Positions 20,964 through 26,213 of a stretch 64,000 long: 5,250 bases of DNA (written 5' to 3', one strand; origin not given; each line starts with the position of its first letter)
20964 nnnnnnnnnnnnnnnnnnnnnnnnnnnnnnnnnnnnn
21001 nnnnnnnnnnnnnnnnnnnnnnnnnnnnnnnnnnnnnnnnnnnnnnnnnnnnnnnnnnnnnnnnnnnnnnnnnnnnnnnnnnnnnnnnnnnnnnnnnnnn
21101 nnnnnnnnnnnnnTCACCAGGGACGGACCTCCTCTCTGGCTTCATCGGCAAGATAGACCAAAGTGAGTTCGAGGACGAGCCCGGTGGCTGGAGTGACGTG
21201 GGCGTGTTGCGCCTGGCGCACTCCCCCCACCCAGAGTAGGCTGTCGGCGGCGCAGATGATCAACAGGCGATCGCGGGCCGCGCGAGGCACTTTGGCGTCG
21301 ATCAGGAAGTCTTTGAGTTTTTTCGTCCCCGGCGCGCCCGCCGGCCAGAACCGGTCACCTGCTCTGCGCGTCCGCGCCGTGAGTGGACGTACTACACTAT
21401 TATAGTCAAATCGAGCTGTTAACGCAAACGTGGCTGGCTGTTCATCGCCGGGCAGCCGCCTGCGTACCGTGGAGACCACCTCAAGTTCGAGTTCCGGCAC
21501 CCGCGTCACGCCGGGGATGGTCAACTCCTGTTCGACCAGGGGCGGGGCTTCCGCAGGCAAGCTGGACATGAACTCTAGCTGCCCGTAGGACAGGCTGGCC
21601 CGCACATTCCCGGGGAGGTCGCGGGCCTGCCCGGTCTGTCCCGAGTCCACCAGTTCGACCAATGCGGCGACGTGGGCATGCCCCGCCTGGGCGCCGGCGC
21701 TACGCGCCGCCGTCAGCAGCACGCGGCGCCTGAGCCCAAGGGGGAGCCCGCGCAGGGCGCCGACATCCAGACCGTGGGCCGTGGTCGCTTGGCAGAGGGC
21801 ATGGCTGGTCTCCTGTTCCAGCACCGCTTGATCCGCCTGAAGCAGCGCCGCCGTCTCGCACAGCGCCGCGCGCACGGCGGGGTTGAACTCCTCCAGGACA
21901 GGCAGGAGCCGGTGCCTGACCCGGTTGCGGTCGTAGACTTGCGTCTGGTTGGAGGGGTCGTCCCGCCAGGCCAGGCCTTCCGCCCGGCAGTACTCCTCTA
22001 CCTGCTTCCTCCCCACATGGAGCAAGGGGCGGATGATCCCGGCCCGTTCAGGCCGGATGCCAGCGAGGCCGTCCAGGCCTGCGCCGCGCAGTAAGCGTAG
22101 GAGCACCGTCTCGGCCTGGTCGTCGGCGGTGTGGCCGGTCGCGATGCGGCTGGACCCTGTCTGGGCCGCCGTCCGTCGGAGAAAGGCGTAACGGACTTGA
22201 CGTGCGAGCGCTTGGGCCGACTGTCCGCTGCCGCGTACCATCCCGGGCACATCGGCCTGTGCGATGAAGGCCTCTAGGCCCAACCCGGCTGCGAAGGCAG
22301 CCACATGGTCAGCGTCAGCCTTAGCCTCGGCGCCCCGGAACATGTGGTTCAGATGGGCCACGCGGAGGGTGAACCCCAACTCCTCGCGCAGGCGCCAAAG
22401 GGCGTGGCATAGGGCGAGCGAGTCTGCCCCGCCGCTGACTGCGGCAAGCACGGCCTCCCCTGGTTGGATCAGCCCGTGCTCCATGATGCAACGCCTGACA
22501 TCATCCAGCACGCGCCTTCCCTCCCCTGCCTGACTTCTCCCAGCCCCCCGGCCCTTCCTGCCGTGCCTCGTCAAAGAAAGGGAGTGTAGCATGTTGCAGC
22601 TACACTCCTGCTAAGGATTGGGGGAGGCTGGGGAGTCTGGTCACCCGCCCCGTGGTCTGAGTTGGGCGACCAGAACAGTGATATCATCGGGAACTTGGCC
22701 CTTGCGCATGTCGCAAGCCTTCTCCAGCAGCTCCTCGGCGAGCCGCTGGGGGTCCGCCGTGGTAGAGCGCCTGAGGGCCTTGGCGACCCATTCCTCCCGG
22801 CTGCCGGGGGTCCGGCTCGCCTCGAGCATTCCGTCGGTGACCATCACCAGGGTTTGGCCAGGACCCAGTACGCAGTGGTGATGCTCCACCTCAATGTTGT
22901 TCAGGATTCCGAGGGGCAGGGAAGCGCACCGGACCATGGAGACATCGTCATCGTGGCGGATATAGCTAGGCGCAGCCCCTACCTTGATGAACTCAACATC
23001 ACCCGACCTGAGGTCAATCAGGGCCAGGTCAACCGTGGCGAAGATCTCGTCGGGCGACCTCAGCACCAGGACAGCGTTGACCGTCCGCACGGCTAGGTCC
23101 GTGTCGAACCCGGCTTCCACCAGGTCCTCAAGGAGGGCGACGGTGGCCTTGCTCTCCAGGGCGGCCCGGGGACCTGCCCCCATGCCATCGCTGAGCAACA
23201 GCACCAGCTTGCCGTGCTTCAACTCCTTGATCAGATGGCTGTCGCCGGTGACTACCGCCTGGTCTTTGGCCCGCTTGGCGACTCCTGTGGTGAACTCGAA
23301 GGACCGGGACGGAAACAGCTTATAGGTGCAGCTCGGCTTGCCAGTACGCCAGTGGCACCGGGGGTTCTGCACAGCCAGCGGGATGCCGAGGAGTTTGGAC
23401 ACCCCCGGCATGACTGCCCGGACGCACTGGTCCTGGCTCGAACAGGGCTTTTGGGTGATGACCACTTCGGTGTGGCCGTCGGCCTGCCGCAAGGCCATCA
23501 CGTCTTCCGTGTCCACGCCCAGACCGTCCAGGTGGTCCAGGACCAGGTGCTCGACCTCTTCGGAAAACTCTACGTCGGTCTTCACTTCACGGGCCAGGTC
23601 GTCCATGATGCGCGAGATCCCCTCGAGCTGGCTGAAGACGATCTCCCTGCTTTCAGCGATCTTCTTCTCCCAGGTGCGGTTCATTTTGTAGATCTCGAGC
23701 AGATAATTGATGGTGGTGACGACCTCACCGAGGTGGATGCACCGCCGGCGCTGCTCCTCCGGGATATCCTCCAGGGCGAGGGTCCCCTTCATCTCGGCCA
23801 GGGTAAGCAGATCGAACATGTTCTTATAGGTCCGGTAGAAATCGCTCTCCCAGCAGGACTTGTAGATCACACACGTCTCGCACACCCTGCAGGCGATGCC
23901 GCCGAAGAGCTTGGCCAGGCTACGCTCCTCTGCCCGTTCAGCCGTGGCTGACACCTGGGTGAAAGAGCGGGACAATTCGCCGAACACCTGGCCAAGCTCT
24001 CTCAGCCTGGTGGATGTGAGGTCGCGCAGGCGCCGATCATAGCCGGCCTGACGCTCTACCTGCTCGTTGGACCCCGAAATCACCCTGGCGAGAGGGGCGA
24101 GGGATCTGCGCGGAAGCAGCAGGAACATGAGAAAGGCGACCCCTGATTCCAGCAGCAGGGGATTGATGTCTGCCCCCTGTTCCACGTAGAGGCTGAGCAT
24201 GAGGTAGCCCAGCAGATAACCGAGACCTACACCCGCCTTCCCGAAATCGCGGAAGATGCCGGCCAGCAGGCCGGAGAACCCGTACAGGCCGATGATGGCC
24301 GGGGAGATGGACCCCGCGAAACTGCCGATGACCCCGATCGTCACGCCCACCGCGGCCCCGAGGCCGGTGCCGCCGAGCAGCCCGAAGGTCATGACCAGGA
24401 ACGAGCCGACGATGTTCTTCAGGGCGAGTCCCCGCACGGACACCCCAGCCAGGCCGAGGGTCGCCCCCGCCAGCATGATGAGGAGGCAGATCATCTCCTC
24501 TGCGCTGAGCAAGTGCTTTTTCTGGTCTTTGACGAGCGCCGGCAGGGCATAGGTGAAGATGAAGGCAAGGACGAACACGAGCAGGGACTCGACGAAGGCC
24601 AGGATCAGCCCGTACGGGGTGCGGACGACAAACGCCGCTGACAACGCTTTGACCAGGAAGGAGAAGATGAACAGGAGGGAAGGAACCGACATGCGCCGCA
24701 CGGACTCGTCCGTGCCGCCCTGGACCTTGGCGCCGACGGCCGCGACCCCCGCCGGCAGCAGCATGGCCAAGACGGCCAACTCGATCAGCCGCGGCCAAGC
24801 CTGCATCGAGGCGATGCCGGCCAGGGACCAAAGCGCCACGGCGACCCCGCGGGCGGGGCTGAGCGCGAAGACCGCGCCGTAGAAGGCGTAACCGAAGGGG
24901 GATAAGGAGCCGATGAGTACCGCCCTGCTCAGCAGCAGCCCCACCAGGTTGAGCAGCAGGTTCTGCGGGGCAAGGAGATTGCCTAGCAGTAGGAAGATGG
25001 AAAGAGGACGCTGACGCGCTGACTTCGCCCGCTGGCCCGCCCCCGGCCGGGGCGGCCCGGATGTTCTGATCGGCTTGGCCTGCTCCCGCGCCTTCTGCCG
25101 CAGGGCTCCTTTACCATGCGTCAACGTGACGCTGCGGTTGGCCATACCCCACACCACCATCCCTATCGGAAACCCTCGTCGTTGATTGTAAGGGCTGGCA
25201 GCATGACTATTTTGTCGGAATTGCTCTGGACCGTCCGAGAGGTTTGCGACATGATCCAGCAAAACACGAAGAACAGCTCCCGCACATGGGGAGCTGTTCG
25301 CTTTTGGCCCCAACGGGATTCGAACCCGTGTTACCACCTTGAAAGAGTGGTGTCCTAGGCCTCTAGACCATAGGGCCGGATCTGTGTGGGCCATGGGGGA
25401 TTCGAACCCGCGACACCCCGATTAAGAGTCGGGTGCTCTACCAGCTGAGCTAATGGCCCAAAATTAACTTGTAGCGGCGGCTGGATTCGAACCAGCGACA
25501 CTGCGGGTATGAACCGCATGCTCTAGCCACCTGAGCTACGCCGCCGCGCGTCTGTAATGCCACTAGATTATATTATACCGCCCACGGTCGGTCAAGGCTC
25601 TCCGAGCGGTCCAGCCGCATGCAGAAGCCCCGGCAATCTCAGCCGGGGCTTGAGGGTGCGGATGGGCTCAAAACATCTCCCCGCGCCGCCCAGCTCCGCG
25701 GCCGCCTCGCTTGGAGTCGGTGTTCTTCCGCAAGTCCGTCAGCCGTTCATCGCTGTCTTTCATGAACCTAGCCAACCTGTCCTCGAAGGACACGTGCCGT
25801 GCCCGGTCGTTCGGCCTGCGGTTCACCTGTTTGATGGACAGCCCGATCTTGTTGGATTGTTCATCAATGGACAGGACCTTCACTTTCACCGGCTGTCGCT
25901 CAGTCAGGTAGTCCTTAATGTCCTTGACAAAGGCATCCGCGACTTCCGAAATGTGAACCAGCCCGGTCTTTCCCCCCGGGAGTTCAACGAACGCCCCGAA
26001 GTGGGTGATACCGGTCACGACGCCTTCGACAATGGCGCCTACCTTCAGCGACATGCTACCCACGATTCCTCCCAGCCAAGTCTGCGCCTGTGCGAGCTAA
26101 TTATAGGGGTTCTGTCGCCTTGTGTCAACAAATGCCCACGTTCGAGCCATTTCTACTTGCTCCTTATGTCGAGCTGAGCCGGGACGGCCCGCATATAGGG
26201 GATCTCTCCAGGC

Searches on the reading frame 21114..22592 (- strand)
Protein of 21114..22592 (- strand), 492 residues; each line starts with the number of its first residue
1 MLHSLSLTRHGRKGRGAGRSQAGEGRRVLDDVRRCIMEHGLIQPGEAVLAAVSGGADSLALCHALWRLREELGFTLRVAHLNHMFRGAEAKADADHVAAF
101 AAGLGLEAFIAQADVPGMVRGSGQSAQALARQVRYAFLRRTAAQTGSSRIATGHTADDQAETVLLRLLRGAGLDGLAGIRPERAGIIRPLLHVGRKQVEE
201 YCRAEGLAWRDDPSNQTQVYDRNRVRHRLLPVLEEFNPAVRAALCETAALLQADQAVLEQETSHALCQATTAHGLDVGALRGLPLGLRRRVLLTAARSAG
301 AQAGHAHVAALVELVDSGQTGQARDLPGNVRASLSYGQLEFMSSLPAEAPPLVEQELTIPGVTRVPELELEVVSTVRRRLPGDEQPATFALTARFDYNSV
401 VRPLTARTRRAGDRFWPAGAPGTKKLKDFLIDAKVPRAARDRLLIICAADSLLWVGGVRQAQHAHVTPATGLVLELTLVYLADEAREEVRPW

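Call 63: search_protein_families(library=pfam, proteins=[window:21114-22592:-], max_evalue=0.00001)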
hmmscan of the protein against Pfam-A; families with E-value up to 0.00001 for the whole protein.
window:21114-22592:- (492 aa): 2 families
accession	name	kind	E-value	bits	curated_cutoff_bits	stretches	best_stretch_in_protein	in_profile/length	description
PF01171.26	ATP_bind_3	-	9.6e-51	172.5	27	1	48-228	2-182/182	PP-loop family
PF11734.13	TilS_C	-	8.4e-19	67.2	22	1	404-470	1-67/74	TilS substrate C-terminal domain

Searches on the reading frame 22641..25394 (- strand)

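Call 63: search_protein_families(library=pfam, proteins=[window:22641-25394:-], max_evalue=0.00001)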
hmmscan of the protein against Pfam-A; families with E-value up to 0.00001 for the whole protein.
window:22641-25394:- (917 aa): 2 families
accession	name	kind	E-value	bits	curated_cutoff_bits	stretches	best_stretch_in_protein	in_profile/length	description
PF19732.4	SpoIIE_N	-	5.5e-123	412.1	27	1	137-712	33-602/605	Stage II sporulation protein E N-terminal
PF07228.17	SpoIIE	-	6.6e-36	124.5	25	1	727-912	2-191/192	Stage II sporulation protein E (SpoIIE)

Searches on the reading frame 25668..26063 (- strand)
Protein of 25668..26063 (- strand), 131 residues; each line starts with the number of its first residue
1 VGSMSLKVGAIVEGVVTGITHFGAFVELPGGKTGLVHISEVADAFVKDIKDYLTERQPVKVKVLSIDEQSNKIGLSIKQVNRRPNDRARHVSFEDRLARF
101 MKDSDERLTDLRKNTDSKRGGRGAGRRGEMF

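Call 63: search_protein_families(library=pfam, proteins=[window:25668-26063:-], max_evalue=0.00001)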
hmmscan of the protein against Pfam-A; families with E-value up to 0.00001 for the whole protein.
window:25668-26063:- (131 aa): 2 families
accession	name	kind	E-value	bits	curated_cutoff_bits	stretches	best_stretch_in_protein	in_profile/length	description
PF00575.29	S1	-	1.2e-19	70.8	22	1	6-78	2-74/74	S1 RNA binding domain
PF23459.1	S1_RRP5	-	6e-07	30.4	27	1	7-76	2-71/72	RRP5 S1 domain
